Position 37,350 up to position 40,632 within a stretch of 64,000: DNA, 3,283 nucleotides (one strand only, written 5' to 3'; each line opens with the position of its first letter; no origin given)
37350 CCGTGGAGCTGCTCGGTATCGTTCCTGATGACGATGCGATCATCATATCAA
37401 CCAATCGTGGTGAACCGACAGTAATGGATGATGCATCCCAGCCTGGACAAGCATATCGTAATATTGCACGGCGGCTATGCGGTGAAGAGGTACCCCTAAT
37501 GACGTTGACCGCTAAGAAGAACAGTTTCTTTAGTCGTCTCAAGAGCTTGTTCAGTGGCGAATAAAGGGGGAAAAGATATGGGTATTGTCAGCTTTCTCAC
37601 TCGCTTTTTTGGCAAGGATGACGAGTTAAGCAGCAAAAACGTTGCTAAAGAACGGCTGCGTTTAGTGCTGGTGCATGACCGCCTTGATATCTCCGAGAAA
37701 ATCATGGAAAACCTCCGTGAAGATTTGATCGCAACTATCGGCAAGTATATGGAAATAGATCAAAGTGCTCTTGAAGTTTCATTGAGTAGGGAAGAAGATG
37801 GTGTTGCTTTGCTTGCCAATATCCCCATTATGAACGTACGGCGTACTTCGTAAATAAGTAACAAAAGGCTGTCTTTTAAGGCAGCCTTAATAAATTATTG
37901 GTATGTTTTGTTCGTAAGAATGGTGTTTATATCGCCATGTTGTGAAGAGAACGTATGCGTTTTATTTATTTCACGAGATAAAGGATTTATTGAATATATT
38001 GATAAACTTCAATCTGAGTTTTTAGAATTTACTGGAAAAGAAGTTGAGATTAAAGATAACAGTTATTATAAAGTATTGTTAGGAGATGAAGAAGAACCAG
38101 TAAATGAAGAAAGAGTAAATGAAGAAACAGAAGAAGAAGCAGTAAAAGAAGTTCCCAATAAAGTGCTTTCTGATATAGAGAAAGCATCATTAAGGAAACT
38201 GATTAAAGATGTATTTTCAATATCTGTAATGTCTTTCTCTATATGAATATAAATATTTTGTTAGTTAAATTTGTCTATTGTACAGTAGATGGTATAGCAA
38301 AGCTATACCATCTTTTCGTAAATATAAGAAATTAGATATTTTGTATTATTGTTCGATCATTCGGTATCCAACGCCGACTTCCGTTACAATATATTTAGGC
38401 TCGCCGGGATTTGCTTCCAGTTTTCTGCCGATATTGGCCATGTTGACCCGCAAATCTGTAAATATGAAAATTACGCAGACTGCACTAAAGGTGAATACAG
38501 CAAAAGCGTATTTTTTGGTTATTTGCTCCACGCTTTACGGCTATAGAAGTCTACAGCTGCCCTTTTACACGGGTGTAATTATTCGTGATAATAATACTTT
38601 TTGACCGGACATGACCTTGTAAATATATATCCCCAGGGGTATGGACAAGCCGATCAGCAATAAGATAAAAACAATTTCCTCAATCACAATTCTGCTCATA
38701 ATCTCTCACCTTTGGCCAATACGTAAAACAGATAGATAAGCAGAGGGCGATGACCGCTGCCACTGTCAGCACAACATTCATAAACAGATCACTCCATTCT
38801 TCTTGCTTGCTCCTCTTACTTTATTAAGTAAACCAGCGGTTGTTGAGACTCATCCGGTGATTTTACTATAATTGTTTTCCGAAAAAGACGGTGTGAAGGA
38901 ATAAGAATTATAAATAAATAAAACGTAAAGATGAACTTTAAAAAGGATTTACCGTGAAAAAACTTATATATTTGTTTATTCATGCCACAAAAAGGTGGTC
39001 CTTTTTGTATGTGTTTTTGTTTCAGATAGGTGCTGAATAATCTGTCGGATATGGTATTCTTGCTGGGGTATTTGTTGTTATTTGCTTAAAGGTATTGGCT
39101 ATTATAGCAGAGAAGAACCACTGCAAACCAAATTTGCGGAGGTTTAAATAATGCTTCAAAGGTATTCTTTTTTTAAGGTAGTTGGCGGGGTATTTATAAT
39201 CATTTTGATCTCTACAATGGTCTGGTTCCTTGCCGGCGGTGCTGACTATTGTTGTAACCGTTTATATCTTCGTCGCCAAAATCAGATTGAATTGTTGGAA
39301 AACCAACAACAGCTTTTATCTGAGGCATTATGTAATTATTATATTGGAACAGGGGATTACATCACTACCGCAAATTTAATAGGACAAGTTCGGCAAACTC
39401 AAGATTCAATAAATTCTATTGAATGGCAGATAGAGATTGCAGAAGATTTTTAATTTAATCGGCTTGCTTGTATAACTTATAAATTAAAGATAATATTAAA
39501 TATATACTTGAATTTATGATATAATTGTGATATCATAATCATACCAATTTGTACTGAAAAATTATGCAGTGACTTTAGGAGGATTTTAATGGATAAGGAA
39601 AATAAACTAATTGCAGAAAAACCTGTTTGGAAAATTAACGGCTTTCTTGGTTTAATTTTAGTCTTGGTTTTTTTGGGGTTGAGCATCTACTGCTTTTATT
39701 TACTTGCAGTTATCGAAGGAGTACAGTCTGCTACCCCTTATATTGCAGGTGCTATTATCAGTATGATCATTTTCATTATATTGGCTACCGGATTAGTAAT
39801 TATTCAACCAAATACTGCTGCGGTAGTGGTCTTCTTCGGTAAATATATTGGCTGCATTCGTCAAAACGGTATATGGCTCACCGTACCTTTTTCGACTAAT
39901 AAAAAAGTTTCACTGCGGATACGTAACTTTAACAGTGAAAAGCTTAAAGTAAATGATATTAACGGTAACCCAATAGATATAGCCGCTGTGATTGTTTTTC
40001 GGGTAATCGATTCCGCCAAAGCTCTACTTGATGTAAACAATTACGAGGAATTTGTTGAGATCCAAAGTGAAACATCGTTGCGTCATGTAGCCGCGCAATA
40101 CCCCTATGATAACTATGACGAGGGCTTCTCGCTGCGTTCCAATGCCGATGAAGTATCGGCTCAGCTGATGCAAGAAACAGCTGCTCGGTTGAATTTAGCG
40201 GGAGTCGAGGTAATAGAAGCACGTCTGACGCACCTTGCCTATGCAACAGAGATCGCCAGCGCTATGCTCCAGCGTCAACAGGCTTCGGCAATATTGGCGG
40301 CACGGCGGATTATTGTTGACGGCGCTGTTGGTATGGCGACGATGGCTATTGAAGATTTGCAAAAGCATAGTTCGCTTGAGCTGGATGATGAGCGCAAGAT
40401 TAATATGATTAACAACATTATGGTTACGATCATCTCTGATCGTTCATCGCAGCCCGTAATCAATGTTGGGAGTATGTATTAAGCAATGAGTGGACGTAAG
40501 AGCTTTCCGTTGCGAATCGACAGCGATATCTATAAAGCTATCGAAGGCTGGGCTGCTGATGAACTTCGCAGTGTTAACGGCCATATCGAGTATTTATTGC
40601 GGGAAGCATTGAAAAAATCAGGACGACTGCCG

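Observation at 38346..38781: Relic of a deleted kdpFABC-kdpDE potassium-transport locus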

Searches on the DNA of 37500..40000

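Call 4: search_rna_families(source=window, start=37500, end=40000, threshold=evalue, max_evalue=1)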
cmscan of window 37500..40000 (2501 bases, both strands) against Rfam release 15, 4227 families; matches with E-value up to 1: 1.
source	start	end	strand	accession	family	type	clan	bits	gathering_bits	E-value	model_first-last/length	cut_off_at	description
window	38138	38230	-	RF01227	snoR83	Gene; snRNA; snoRNA; HACA-box;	-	24.2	40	0.14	1-129/129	no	Small nucleolar RNA snoR83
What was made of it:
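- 38782..39150 (-): Retained kdp upstream region, shared with the divergent orf100-SPFH genes. It contains a promoter-like site at 38897-38868 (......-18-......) inside a block conserved with L006. No Rfam family was found here (call 4).
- No Rfam family was found (call 4).
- Tried and rejected: It found nothing except a sub-threshold chance snoRNA hit (call 4).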

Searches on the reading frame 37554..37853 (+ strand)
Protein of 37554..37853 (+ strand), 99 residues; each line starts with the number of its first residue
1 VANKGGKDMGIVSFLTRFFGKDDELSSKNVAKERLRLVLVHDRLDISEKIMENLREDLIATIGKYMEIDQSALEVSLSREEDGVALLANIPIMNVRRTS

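Call 6: find_encoding_contigs(protein=window:37554-37853:+, flank=10000, max_places=10)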
Protein window:37554-37853:+ (99 aa): no gene with exactly this product is on record in the collection.
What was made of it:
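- Tried and rejected: It is not on record (call 6).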

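Call 16: find_related_loci(query=window:37554-37853:+, collection=genome_contigs, flank=10000)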
Query window:37554-37853:+ (99 aa) in genome_contigs; peptide patterns used: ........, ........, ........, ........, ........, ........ (x = any residue, [..] = any of these).
223 stretches matched a pattern; 7 encode a relative of the query (tblastn E <= 1e-3); 7 distinct loci.
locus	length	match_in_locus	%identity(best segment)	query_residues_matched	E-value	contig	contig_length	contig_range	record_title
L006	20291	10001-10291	92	3-99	1e-55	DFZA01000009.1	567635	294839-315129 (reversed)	MAG TPA_asm: Peptococcaceae bacterium UBA4068 UBA4068_contig_643, whole genome shotgun sequence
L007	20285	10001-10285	77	5-97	1e-44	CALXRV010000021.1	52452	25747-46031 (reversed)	MAG: uncultured Clostridia bacterium isolate E07__bin223 genome assembly, contig: E07__k127_6666144, whole genome shotgu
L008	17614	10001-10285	76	4-97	4e-42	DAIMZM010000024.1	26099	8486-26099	MAG TPA_asm: Bacillota bacterium isolate CTOTU7645 NODE_3177_length_26099_cov_6.296421, whole genome shotgun sequence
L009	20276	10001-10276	71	9-99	2e-41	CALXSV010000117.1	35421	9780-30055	MAG: uncultured Clostridia bacterium isolate E12__bin57 genome assembly, contig: E12__k127_3576086, whole genome shotgun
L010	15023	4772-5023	61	9-92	1e-30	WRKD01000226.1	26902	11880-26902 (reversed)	MAG: Bacillota bacterium isolate Nt197P4bin8 JGI24705J35276_12238566, whole genome shotgun sequence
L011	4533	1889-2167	56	4-98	6e-30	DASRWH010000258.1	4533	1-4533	MAG TPA_asm: Candidatus Deferrimicrobium sp. isolate SMAG_U10642 k141_325046, whole genome shotgun sequence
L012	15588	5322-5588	56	9-98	2e-29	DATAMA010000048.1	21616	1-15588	MAG TPA_asm: Desulfobacteria bacterium isolate SMAG_U6978 k141_579695, whole genome shotgun sequence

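Call 26: find_related_loci(query=A1, collection=metagenome_contigs, flank=10000)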
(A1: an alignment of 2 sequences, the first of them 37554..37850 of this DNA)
Query A1 (99 aa) in metagenome_contigs; peptide patterns used: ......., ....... (x = any residue, [..] = any of these).
600 stretches matched a pattern (row limit reached: there are more); 2 encode a relative of the query (tblastn E <= 1e-3); 2 distinct loci.
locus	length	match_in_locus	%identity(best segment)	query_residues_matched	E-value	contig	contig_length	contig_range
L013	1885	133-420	92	4-99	2e-57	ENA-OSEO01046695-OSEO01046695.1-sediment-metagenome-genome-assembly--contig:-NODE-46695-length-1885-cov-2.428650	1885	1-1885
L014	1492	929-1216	92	4-99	3e-58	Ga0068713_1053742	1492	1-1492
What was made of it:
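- Tried and rejected: Genome scan with MinE (call 16) and metagenome scan (call 26).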

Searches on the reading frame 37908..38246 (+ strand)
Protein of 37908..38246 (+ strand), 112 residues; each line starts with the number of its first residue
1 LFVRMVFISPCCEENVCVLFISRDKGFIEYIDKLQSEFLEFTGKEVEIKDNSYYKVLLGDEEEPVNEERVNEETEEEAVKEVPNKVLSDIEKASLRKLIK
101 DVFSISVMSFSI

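Call 8: search_protein_families(library=pfam, max_evalue=10, proteins=[window:37908-38246:+])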
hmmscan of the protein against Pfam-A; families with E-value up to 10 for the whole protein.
window:37908-38246:+ (112 aa): 2 families
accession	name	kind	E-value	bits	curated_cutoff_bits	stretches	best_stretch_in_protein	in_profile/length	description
PF15810.10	CCDC117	-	0.016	15.9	27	1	67-107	13-57/143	Coiled-coil domain-containing protein 117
PF03172.18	HSR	-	0.09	13.4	24.9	1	69-105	44-80/99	HSR domain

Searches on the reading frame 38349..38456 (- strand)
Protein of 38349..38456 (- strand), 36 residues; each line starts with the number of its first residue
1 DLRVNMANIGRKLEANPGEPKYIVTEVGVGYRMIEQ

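Call 8: search_protein_families(library=pfam, max_evalue=10, proteins=[window:38349-38456:-])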
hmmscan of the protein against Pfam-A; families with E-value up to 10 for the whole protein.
seq(36 aa): 1 family
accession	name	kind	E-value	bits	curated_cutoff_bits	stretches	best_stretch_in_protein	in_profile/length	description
PF00486.34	Trans_reg_C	-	7.8e-06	26.3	26.2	1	2-33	46-77/77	Transcriptional regulatory protein, C terminal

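Call 9: search_protein_families(library=ncbifam, max_evalue=10, proteins=[window:38349-38456:-])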
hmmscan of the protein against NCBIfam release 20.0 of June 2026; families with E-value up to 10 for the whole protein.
seq(36 aa): 9 families
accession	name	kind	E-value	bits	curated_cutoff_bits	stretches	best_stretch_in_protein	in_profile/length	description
NF007820.0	PRK10529.1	equivalog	1.8e-06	27.6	325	1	2-34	192-224/225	two-component system response regulator KdpE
NF045944.1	ResRegRpaBCyano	equivalog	0.0003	20.2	330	1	4-33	198-227/229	response regulator transcription factor RpaB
NF040534.1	resp_reg_YycF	equivalog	0.00052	19.3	340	1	4-33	198-227/231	response regulator YycF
NF007005.1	PRK09468.1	equivalog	0.0072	15.8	331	1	3-34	201-232/237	osmolarity response regulator transcription factor OmpR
NF010430.0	PRK13856.1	equivalog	0.01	15.6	344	1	5-32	199-226/241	two-component response regulator VirG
NF033117.2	vanR_ACDEGLN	exception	0.02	14.5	350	1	4-33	196-225/226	VanR-ABDEGLN family response regulator transcription factor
NF040689.1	MtrAB_MtrA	equivalog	0.021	14.2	300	1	4-33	189-218/219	MtrAB system response regulator MtrA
NF000403.1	vanR-C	exception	0.058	12.9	480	1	5-32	201-228/231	vancomycin resistance response regulator transcription factor VanR-C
NF000401.1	vanR-A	exception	0.13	11.7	500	1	4-33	200-229/231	vancomycin resistance response regulator transcription factor VanR-A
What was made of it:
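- On kdpFABC-kdpDE locus (as a relic or pseudogene): Call 9: the best NCBIfam hit is KdpE NF007820 (27.6 bits, against 20.2 for the next family), aligned to its last 33 positions.
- Family assignments: calls 8 and 9.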

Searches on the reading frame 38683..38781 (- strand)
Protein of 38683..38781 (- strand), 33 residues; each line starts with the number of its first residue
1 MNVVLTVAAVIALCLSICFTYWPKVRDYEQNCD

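Call 8: search_protein_families(library=pfam, max_evalue=10, proteins=[window:38683-38781:-])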
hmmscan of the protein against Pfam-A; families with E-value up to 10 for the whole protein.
seq(33 aa): 2 families
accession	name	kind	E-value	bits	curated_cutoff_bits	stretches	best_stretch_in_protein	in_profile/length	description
PF22004.1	SPAR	-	0.061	13.6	27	1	2-30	9-37/75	Small regulatory polypeptide of amino acid response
PF05545.16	FixQ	-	0.12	12.8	29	1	4-28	13-38/49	Cbb3-type cytochrome oxidase component FixQ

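Call 9: search_protein_families(library=ncbifam, max_evalue=10, proteins=[window:38683-38781:-])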
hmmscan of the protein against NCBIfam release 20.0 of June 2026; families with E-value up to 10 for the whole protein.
seq(33 aa): 1 family
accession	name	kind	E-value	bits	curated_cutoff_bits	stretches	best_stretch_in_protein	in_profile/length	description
TIGR04359.1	TrbK_RP4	equivalog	0.071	13.1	23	1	4-32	2-29/67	entry exclusion lipoprotein TrbK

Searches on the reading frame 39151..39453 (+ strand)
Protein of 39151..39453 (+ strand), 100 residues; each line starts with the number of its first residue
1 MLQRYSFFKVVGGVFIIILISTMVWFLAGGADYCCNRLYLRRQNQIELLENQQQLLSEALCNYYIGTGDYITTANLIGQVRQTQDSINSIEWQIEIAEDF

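Call 8: search_protein_families(library=pfam, max_evalue=10, proteins=[window:39151-39453:+])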
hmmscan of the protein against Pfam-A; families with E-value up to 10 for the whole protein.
window:39151-39453:+ (100 aa): 2 families
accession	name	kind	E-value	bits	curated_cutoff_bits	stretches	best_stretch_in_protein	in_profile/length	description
PF13974.11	YebO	-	0.035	14.8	27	1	14-51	3-33/80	YebO-like protein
PF13061.11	DUF3923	-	0.065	13.7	25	1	8-27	43-62/65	Protein of unknown function (DUF3923)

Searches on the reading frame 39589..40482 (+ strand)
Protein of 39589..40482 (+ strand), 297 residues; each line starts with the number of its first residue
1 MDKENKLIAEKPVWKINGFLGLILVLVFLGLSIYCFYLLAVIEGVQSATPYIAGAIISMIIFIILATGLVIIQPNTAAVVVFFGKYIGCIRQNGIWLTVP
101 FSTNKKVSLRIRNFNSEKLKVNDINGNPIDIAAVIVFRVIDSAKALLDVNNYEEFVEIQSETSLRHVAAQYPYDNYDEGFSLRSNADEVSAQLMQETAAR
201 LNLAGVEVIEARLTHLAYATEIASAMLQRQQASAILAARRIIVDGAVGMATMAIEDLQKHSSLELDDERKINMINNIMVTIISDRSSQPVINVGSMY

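Call 7: find_encoding_contigs(protein=window:39589-40482:+, flank=10000, max_places=10)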
Protein window:39589-40482:+ (297 aa): 5 contigs read that carry it; 1 place shown.
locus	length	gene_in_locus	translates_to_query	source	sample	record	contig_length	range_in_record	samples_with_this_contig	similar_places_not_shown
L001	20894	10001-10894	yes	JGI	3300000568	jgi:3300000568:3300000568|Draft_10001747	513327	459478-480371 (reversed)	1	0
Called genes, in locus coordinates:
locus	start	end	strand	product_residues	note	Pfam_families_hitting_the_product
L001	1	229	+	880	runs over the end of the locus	PF00133:tRNA-synt_1, PF01406:tRNA-synt_1e (faint), PF09334:tRNA-synt_1g, PF13603:tRNA-synt_1_2, PF09334:tRNA-synt_1g (weak), PF08264:Anticodon_1, PF10458:Val_tRNA-synt_C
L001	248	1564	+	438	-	PF08245:Mur_ligase_M, PF27239:FOL3_C, PF02875:Mur_ligase_C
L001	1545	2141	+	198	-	PF02545:Maf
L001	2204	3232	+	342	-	PF00022:Actin (faint), PF06723:MreB_Mbl, PF00012:HSP70, PF14450:FtsA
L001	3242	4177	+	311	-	PF04085:MreC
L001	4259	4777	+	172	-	PF04093:MreD (weak)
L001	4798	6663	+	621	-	PF03717:PBP_dimer, PF00905:Transpeptidase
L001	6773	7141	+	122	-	PF03775:MinC_C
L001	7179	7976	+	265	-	PF00142:Fer4_NifH (faint), PF01656:CbiA, PF02374:ArsA_ATPase (weak), PF06564:CBP_BcsQ (faint), PF09140:MipZ, PF10609:ParA, PF13614:AAA_31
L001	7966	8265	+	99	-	PF03776:MinE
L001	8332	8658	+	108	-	-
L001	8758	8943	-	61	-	PF00486:Trans_reg_C (faint)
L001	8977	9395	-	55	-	-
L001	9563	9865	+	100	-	-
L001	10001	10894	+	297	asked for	PF01145:Band_7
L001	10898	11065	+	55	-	-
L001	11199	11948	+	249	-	PF00557:Peptidase_M24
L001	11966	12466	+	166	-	PF07853:DUF1648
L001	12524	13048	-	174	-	PF13091:PLDc_2, PF00614:PLDc (weak)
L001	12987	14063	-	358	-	PF13396:PLDc_N (weak), PF13091:PLDc_2, PF00614:PLDc (weak)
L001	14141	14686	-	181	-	-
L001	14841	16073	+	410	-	PF13191:AAA_16 (faint), PF05673:DUF815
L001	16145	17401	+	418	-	PF07690:MFS_1, PF12832:MFS_1_like (weak), PF07690:MFS_1, PF05977:MFS_3 (weak)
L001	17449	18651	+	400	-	PF05977:MFS_3 (faint), PF13347:MFS_2 (faint), PF07690:MFS_1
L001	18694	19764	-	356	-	PF00583:Acetyltransf_1 (weak), PF13527:Acetyltransf_9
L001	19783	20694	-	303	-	-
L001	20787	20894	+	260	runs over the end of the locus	PF01790:LGT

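Call 45: find_homologous_proteins(query=window:39589-40479:+, max_evalue=1e-80)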
Query window:39589-40479:+ (297 aa): 4263 proteins with E <= 1e-80 among 8000 candidates; the best 120 are listed.
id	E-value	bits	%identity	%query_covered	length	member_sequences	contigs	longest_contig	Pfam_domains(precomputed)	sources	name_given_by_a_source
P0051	1.7e-184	629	100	100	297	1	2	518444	PF01145.32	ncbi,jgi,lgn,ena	-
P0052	6.7e-159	545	86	100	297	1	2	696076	PF01145.32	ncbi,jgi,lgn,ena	-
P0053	5.0e-158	542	86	100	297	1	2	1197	PF01145.32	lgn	-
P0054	1.8e-124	432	70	98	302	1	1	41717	PF01145.32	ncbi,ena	-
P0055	1.9e-124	432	69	100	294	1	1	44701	PF01145.32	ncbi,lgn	-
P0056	2.6e-124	432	70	97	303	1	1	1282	PF01145.32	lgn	-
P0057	1.6e-123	429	67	100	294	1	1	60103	PF01145.32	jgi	jgi:regulator of protease activity HflC (stomatin/prohibitin superfamily)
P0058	2.2e-123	429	70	98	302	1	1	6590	PF01145.32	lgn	-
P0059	8.3e-123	427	68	100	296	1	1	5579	PF01145.32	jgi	-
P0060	1.9e-122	426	67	100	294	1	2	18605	PF01145.32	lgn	-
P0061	1.9e-122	426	66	100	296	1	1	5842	PF01145.32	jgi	jgi:regulator of protease activity HflC (stomatin/prohibitin superfamily)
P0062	3.1e-122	425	68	99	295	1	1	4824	PF01145.32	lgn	-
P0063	3.4e-122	425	70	98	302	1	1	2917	PF01145.32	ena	-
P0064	6.3e-122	424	67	99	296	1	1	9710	PF01145.32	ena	-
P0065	4.5e-121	421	69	97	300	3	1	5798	PF01145.32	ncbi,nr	ncbi:MAG: SPFH domain-containing protein [Bacillota bacterium]|nr:SPFH domain-containing protein [Ba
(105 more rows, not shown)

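Call 46: find_encoding_contigs(protein=P0054, flank=10000, max_places=2)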
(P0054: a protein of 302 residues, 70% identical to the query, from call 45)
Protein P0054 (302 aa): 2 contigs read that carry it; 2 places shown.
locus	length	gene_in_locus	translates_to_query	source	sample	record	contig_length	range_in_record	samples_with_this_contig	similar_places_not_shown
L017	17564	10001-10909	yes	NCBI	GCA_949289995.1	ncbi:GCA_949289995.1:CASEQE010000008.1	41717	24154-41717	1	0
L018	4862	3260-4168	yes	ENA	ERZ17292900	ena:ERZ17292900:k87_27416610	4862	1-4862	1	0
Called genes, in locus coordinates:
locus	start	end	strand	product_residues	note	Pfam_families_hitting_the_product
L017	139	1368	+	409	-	PF21760:SecD_1st, PF22599:SecDF_P1_head, PF02355:SecD_SecF_C, PF00873:ACR_tran (weak), PF03176:MMPL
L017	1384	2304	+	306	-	PF07549:Sec_GG, PF02355:SecD_SecF_C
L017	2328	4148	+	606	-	PF01368:DHH, PF02272:DHHA1, PF17768:RecJ_OB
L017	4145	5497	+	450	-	PF00919:UPF0004, PF04055:Radical_SAM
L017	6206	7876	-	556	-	PF00749:tRNA-synt_1c, PF19269:Anticodon_2 (weak)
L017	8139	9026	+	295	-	PF01063:Aminotran_4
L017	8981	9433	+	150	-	PF16256:DUF4911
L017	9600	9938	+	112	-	-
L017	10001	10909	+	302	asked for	PF01145:Band_7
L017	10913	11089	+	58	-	-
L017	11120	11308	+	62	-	-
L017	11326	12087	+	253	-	PF00557:Peptidase_M24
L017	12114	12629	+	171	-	PF07853:DUF1648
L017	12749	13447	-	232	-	-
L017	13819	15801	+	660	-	PF00270:DEAD (faint), PF04851:ResIII, PF17757:UvrB_inter, PF27431:UvrB_3rd, PF00271:Helicase_C, PF12344:UvrB, PF02151:UVR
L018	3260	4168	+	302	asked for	PF01145:Band_7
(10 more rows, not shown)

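Call 47: find_encoding_contigs(protein=P0055, flank=10000, max_places=2)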
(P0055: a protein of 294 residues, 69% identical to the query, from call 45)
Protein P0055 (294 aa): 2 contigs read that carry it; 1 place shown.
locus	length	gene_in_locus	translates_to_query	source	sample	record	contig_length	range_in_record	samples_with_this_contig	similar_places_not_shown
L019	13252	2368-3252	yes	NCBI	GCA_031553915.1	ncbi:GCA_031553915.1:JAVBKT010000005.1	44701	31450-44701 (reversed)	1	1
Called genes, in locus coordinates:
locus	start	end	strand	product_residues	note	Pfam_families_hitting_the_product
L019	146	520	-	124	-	PF02537:CRCB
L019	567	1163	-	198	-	PF01183:Glyco_hydro_25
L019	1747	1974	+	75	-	PF16256:DUF4911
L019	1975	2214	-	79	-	-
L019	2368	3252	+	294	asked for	PF01145:Band_7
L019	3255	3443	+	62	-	-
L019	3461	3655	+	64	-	PF08271:Zn_Ribbon_TF (faint)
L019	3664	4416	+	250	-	PF00557:Peptidase_M24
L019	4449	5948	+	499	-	PF02074:Peptidase_M32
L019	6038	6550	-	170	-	-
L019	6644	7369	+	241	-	PF01479:S4, PF00849:PseudoU_synth_2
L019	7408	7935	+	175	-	PF02572:CobA_CobO_BtuR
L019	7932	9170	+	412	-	PF00070:Pyr_redox (faint), PF00890:FAD_binding_2, PF01134:GIDA, PF01266:DAO (faint), PF03486:HI0933_like, PF07992:Pyr_redox_2 (faint), PF12831:FAD_oxidored, PF22780:HI0933_like_1st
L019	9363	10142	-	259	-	PF01177:Asp_Glu_race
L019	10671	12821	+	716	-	PF01138:RNase_PH, PF03725:RNase_PH_C, PF03726:PNPase, PF01138:RNase_PH, PF00013:KH_1, PF00575:S1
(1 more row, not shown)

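Call 48: find_encoding_contigs(protein=P0057, flank=10000, max_places=2)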
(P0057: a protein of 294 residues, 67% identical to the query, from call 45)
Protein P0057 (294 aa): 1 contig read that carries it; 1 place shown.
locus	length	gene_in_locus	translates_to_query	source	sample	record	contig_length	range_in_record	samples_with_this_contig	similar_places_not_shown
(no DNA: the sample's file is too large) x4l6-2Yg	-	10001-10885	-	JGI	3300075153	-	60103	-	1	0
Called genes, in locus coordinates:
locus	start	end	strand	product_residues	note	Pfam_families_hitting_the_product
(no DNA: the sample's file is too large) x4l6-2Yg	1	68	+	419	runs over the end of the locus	PF13490:zf-HC2, PF14257:DUF4349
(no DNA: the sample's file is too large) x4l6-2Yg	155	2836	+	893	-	PF02739:5_3_exonuc_N, PF01367:5_3_exonuc, PF22619:DNA_polI_exo1, PF00476:DNA_pol_A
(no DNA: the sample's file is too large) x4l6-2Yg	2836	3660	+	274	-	PF01149:Fapy_DNA_glyco, PF06831:H2TH, PF06827:zf-FPG_IleRS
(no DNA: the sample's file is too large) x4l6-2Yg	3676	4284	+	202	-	PF01121:CoaE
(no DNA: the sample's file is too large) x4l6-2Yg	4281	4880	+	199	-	PF01464:SLT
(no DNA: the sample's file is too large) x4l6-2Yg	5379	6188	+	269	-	PF00520:Ion_trans, PF07885:Ion_trans_2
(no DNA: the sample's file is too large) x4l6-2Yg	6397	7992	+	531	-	PF00089:Trypsin, PF13365:Trypsin_2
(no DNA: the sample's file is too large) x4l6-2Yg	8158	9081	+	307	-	PF01063:Aminotran_4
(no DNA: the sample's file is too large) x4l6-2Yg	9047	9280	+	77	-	-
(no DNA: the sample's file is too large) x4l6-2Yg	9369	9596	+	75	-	PF16256:DUF4911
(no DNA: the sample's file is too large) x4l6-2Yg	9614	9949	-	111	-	-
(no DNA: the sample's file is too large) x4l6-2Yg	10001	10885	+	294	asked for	PF01145:Band_7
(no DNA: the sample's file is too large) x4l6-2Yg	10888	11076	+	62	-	-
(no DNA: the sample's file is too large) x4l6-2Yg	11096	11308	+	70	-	PF08271:Zn_Ribbon_TF (faint)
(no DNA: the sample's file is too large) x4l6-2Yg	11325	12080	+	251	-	PF00557:Peptidase_M24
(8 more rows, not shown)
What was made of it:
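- Tried and rejected: SPFH search (call 45) followed by contexts of the next-nearest relatives (calls 46-48).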
